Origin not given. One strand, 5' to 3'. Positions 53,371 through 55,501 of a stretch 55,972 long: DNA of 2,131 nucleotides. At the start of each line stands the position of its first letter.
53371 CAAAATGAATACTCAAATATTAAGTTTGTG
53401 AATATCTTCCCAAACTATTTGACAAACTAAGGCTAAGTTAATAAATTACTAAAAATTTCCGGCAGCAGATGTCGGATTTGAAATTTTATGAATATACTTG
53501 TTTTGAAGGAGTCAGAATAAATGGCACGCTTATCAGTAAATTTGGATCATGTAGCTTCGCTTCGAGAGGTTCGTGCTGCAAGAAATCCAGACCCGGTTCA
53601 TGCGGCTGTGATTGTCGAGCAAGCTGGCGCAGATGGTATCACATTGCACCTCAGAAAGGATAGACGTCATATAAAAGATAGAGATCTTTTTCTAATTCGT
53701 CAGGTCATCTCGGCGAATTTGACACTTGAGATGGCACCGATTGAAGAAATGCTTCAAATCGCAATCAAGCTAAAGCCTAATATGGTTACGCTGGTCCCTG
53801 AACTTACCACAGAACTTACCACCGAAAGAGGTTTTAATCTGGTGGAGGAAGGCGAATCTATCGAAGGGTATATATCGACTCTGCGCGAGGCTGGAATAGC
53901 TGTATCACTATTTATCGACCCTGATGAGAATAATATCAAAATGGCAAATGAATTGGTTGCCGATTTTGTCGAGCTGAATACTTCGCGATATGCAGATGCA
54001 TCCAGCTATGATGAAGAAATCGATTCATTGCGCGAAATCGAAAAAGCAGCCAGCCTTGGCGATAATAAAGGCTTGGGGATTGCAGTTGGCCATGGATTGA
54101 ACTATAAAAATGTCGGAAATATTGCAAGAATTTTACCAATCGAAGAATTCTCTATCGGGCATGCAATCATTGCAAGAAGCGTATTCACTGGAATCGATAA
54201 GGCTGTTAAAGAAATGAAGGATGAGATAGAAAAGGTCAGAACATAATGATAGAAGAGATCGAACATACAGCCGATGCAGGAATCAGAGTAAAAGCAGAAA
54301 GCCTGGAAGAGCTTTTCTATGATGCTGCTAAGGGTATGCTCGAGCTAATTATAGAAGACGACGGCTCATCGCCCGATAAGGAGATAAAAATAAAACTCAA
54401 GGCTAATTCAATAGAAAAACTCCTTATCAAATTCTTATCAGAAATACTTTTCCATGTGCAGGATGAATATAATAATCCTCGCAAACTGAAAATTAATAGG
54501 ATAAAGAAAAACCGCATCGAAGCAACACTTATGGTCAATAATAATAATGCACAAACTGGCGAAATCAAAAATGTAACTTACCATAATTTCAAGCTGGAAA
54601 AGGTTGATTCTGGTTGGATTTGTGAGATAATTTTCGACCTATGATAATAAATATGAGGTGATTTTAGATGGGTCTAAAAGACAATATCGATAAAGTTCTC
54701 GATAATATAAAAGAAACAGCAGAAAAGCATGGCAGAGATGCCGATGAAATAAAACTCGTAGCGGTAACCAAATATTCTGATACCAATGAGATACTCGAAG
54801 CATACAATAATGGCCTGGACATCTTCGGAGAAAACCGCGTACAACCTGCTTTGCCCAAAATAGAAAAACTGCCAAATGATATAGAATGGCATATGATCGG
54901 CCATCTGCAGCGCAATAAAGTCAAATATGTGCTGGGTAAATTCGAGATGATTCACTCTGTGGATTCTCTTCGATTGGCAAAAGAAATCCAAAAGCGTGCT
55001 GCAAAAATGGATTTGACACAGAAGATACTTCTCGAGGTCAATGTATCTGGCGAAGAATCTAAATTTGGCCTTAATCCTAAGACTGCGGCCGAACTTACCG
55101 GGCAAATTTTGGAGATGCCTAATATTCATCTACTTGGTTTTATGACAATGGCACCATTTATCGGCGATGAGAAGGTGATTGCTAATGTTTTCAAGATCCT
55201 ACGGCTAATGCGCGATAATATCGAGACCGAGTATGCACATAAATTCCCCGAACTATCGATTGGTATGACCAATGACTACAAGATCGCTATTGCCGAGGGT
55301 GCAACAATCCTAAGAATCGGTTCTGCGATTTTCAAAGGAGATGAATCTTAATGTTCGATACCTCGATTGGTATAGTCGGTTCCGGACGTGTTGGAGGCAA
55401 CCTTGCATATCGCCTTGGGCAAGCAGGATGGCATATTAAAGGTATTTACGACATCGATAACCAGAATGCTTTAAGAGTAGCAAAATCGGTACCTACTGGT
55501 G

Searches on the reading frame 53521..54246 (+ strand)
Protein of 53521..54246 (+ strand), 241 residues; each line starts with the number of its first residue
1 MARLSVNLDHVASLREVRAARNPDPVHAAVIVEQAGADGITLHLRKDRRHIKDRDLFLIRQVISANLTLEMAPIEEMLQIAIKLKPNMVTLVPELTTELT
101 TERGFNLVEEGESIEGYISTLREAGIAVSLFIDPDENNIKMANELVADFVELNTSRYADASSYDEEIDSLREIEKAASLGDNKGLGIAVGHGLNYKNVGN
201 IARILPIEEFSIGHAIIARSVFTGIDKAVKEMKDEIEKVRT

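Call 3: search_protein_families(library=pfam, proteins=[window:53521-54246:+], max_evalue=0.01)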
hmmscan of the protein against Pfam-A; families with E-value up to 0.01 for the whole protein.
window:53521-54246:+ (241 aa): 1 family
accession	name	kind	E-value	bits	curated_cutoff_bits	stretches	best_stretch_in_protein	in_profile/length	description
PF03740.19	PdxJ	-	7e-89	297.4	24.5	1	3-234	1-232/234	Pyridoxal phosphate biosynthesis protein PdxJ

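Call 4: search_protein_families(library=ncbifam, proteins=[window:53521-54246:+], max_evalue=0.01)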
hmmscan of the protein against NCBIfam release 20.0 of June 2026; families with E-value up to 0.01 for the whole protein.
window:53521-54246:+ (241 aa): 6 families
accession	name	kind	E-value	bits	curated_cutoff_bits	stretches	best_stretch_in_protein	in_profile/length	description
NF003625.0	PRK05265.1-3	equivalog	4e-91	304.5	190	1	1-239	2-240/242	pyridoxine 5'-phosphate synthase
NF003623.0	PRK05265.1-1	equivalog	4.4e-86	288.2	347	1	3-240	5-242/243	pyridoxine 5'-phosphate synthase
NF003627.0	PRK05265.1-5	equivalog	1.1e-85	286.8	207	1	3-237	2-239/240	pyridoxine 5'-phosphate synthase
TIGR00559.1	pdxJ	equivalog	1.6e-80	270.1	192.75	1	3-237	1-238/239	pyridoxine 5'-phosphate synthase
NF003624.0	PRK05265.1-2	equivalog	4.4e-78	262.1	331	1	2-240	6-247/252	pyridoxine 5'-phosphate synthase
NF003626.0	PRK05265.1-4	equivalog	1.4e-60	204.6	222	1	1-238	2-244/246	pyridoxine 5'-phosphate synthase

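Call 13: find_related_loci(query=window:53521-54243:+, collection=genome_contigs, flank=7000)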
Query window:53521-54243:+ (241 aa) in genome_contigs; peptide patterns used: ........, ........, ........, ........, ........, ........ (x = any residue, [..] = any of these).
453 stretches matched a pattern; 288 encode a relative of the query (tblastn E <= 1e-3); the best 80 are kept; 80 distinct loci.
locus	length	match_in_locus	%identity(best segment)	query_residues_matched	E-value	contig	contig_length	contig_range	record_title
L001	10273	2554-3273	59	1-240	3e-96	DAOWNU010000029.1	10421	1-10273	MAG TPA_asm: bacterium isolate CSMAG_3036 CSMAG_3036_k141_162264_length_10421_cov_14.2760, whole genome shotgun sequence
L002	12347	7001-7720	55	1-240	7e-85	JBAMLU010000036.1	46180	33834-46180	MAG: bacterium isolate MAG13 ExploCarb_3808S_S2_221_length_46180_cov_3, whole genome shotgun sequence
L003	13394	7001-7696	54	1-232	5e-79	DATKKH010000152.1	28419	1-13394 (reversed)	MAG TPA_asm: Terriglobales bacterium isolate SMAG_U14652 k141_2703291, whole genome shotgun sequence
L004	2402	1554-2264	51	1-237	9e-80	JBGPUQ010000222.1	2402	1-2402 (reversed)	MAG: Nitrospiria bacterium isolate OBJ1_062018_110_4 k141_674075_length_2402_cov_23.1875, whole genome shotgun sequence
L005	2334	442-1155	53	1-238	2e-79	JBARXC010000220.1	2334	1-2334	MAG: bacterium isolate MFD12922_ilm_asm_bin33 k127_57319, whole genome shotgun sequence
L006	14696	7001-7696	54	1-232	2e-77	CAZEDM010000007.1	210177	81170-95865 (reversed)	MAG TPA_asm: uncultured Ignavibacteria bacterium isolate SRP323688_co1_186 genome assembly, contig: NODE_116_length_2101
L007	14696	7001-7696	51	1-232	2e-77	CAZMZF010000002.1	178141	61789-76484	MAG TPA_asm: uncultured Ignavibacteria bacterium isolate binchicken_co376_191 genome assembly, contig: NODE_23_length_17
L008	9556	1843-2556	49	1-238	5e-77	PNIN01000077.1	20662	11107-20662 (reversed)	MAG: Calditerrivibrio nitroreducens isolate ZAV-05 NODE_511_length_20662_cov_5.08201, whole genome shotgun sequence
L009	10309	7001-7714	51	1-238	6e-77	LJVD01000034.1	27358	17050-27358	MAG: candidate division Zixibacteria bacterium SM1_73 WOR1_30_36_3172, whole genome shotgun sequence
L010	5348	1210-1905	53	1-232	1e-76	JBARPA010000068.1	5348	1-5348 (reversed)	MAG: Candidatus Zixiibacteriota bacterium isolate MFD13423_ilm_asm_bin54 k127_328039, whole genome shotgun sequence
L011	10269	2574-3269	51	1-232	2e-76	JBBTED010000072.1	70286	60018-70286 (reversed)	MAG: Candidatus Firestonebacteria bacterium isolate H52-bin162_1 H52_bin162_1_000000000072, whole genome shotgun sequenc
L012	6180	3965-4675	51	1-237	2e-76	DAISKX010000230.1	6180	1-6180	MAG TPA_asm: Nitrospiraceae bacterium isolate CTOTU39261 NODE_2208_length_6180_cov_5.395429, whole genome shotgun sequen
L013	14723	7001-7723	51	1-241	3e-76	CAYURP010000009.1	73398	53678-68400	MAG TPA_asm: uncultured Ignavibacteria bacterium isolate binchicken_co89_584 genome assembly, contig: NODE_379_length_73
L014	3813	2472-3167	50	1-232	4e-76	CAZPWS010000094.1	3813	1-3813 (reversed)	MAG TPA_asm: uncultured Fibrobacterota bacterium isolate binchicken_co286_161 genome assembly, contig: NODE_23388_length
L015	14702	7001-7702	51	1-234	1e-75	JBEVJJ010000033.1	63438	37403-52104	MAG: Nitrospiraceae bacterium isolate T4R1BO.metabat2.186 T4R1BO.metabat2.186_k133_14377319, whole genome shotgun sequen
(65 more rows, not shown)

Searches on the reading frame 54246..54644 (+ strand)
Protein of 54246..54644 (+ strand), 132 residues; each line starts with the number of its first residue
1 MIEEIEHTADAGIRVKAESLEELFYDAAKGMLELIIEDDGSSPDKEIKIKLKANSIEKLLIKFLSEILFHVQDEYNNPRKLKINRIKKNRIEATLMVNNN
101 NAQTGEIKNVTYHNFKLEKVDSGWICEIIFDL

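Call 3: search_protein_families(library=pfam, proteins=[window:54246-54644:+], max_evalue=0.01)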
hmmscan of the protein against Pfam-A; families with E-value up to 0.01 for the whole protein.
window:54246-54644:+ (132 aa): 1 family
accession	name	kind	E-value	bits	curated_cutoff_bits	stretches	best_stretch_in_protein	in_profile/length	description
PF01951.21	Archease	-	3.1e-31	108.9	25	1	3-132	2-136/136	Archease protein family (MTH1598/TM1083)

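Call 4: search_protein_families(library=ncbifam, proteins=[window:54246-54644:+], max_evalue=0.01)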
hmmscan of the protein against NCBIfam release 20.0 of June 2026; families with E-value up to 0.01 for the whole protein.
window:54246-54644:+ (132 aa): 1 family
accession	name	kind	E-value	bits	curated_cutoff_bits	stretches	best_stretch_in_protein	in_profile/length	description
NF001617.0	PRK00407.1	equivalog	4.2e-22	78.7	126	1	4-132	6-139/139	hypothetical protein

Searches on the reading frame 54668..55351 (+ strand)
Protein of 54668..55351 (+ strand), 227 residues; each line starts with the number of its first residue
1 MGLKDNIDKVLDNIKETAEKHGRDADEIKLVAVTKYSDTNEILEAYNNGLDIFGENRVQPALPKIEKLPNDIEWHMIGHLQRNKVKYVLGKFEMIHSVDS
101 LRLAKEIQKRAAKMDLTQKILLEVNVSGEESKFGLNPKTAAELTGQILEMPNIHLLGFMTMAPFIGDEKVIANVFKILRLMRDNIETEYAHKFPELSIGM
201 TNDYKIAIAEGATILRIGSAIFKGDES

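Call 3: search_protein_families(library=pfam, proteins=[window:54668-55351:+], max_evalue=0.01)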
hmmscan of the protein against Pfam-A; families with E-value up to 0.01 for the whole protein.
window:54668-55351:+ (227 aa): 2 families
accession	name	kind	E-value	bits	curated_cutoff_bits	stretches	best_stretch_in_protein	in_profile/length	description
PF01168.26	Ala_racemase_N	-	3.6e-16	60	24.1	1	8-223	4-217/220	Alanine racemase, N-terminal domain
PF00834.25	Ribul_P_3_epim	-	0.00016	21.6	21.1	1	110-222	87-198/198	Ribulose-phosphate 3 epimerase family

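Call 4: search_protein_families(library=ncbifam, proteins=[window:54668-55351:+], max_evalue=0.01)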
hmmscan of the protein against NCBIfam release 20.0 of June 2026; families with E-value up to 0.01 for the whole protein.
window:54668-55351:+ (227 aa): 3 families
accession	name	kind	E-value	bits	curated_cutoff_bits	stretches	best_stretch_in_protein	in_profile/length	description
TIGR00044.1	TIGR00044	hypoth_equivalog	3.9e-56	190.2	106.25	1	4-223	5-227/229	YggS family pyridoxal phosphate-dependent enzyme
NF040742.1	racem_Orr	exception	4.8e-08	32.4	480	1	6-226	7-226/351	ornithine racemase Orr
TIGR01163.1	rpe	equivalog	1.7e-07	30.8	212.6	1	115-226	92-202/211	ribulose-phosphate 3-epimerase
